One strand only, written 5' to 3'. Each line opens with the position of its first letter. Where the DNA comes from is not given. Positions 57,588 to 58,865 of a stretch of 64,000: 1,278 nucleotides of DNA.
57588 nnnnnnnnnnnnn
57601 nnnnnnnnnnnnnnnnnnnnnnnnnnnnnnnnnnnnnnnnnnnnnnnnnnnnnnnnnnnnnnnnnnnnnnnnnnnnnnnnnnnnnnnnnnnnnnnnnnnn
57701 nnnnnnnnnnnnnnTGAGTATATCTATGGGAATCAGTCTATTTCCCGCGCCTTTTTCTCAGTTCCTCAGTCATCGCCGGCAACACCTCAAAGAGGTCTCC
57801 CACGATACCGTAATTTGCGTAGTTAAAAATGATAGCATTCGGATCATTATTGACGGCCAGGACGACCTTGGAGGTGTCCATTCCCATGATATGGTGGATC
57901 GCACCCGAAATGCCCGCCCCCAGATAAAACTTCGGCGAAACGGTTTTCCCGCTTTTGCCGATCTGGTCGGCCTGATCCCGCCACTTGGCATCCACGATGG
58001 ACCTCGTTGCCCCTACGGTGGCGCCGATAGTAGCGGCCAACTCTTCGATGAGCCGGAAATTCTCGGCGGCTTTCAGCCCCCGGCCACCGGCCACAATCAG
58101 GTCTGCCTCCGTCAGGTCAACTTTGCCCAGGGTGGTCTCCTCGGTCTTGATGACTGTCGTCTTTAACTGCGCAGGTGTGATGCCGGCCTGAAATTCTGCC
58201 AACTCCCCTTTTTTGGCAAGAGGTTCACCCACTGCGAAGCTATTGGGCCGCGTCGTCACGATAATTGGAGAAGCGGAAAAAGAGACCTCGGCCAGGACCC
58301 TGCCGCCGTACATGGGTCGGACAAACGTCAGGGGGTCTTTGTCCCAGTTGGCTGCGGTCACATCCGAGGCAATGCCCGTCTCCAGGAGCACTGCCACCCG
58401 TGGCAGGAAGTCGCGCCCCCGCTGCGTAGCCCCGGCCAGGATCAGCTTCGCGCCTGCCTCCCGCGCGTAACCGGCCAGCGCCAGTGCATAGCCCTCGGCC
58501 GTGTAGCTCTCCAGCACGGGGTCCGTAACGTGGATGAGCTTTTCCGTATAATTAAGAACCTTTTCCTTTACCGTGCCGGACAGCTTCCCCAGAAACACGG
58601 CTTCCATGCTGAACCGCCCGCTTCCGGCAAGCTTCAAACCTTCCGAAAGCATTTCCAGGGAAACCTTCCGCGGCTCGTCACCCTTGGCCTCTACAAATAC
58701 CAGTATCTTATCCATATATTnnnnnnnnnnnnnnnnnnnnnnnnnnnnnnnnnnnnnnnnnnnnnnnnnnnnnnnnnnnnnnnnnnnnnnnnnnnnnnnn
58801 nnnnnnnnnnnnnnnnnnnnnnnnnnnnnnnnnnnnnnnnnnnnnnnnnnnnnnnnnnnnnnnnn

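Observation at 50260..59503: Eight-gene operon coupling an ATP-dependent hydantoinase/oxoprolinase-type enzyme, a two-subunit B12 acyl-CoA mutase and EtfAB-FixCX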

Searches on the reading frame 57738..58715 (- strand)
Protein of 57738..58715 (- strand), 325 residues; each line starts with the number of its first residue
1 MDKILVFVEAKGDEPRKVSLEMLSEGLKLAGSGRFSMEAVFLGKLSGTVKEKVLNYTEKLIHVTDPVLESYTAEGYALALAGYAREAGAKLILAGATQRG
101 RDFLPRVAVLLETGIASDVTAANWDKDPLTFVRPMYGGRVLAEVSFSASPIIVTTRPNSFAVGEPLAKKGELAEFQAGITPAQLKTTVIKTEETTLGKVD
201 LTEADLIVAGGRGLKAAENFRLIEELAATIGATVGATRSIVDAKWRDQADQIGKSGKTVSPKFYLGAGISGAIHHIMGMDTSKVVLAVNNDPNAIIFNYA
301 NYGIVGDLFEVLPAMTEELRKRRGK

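Call 3: search_protein_families(library=pfam, proteins=[window:57738-58715:-])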
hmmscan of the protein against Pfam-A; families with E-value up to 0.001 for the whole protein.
window:57738-58715:- (325 aa): 2 families
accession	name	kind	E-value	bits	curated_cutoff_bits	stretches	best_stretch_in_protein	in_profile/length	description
PF01012.27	ETF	-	1.5e-37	129.6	26.7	1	4-177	1-178/181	Electron transfer flavoprotein domain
PF00766.25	ETF_alpha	-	1.6e-32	111.8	27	1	200-279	1-80/81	Electron transfer flavoprotein FAD-binding domain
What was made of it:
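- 57738..58715 (-): etfA (large/alpha ETF subunit, 325 aa, no ferredoxin domain). Pfam ETF + ETF_alpha (call 3).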

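Call 4: search_protein_families(library=ncbifam, proteins=[window:57738-58715:-])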
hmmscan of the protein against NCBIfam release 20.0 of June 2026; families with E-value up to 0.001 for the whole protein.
window:57738-58715:- (325 aa): 5 families
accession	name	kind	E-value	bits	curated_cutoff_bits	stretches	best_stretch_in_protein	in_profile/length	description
NF042970.1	AcrlCoAredClosAcrA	equivalog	1.4e-60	205.3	600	2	128-321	159-359/360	acryloyl-CoA reductase electron transfer subunit beta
NF008884.0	PRK11916.1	equivalog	3.3e-43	148.2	528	1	50-320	41-311/312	electron transfer flavoprotein subunit alpha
NF038209.1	mft_etfA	equivalog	4.9e-40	137.7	240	1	71-319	55-302/303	mycofactocin-associated electron transfer flavoprotein alpha subunit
NF002889.0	PRK03363.1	equivalog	3.9e-36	125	549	1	72-319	63-311/313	electron transfer flavoprotein subunit alpha/FixB family protein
NF051845.1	EtFlavAlphaProt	equivalog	6.2e-24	84.7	600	1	39-323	126-403/406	electron transfer flavoprotein subunit alpha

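Call 65: search_solved_structures(query=window:57738-58715:-, max_evalue=1e-10)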
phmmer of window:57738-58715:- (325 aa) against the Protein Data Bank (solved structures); distinct sequences matched with E-value up to 1e-10: 14.
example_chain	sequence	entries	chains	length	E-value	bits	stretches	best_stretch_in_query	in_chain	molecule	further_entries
6fah_A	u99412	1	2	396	3.2e-61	210.4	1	4-321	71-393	Caffeyl-CoA reductase-Etf complex subunit CarE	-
5ol2_A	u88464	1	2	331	7.1e-54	186.3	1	2-320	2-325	Electron transfer flavoprotein large subunit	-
4kpu_A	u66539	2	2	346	1.2e-52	182.4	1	4-320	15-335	Electron transfer flavoprotein alpha subunit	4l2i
7koe_B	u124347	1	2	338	8e-49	169.8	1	4-322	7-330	Electron transfer flavoprotein, alpha subunit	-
7qh2_A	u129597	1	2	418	8.6e-48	166.4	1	6-316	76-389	Lactate dehydrogenase (NAD(+),ferredoxin) subunit LctC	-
1efv_A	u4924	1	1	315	1.7e-47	165.4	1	82-322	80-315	ELECTRON TRANSFER FLAVOPROTEIN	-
1t9g_R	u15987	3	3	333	2.3e-47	164.9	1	84-322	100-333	Electron transfer flavoprotein alpha-subunit, mitochondrial | Electron transfer flavoprotein alpha-subunit, mitochondrial precursor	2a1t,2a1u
1efp_A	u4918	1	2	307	8.2e-43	150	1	63-318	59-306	PROTEIN (ELECTRON TRANSFER FLAVOPROTEIN)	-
5ow0_A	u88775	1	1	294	5.9e-36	127.5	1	85-320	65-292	Electron transfer flavoprotein, alpha subunit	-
3clu_D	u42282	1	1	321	6.1e-33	117.6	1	1-315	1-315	Electron transfer flavoprotein subunit alpha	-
1o94_D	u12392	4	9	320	6.9e-33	117.4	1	3-315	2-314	ELECTRON TRANSFER FLAVOPROTEIN ALPHA-SUBUNIT | ELECTRON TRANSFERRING FLAVOPROTEIN ALPHA-SUBUNIT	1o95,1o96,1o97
3clt_D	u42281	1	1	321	1.2e-32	116.7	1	1-315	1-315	Electron transfer flavoprotein subunit alpha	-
3clr_D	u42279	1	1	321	1.7e-32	116.2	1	1-315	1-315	Electron transfer flavoprotein subunit alpha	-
3cls_D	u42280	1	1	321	2.5e-32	115.6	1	1-315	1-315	Electron transfer flavoprotein subunit alpha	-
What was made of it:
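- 57738..58715 (-): These align full-length, whereas human and Paracoccus ETF align only from residues 63-84 onward (call 65).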
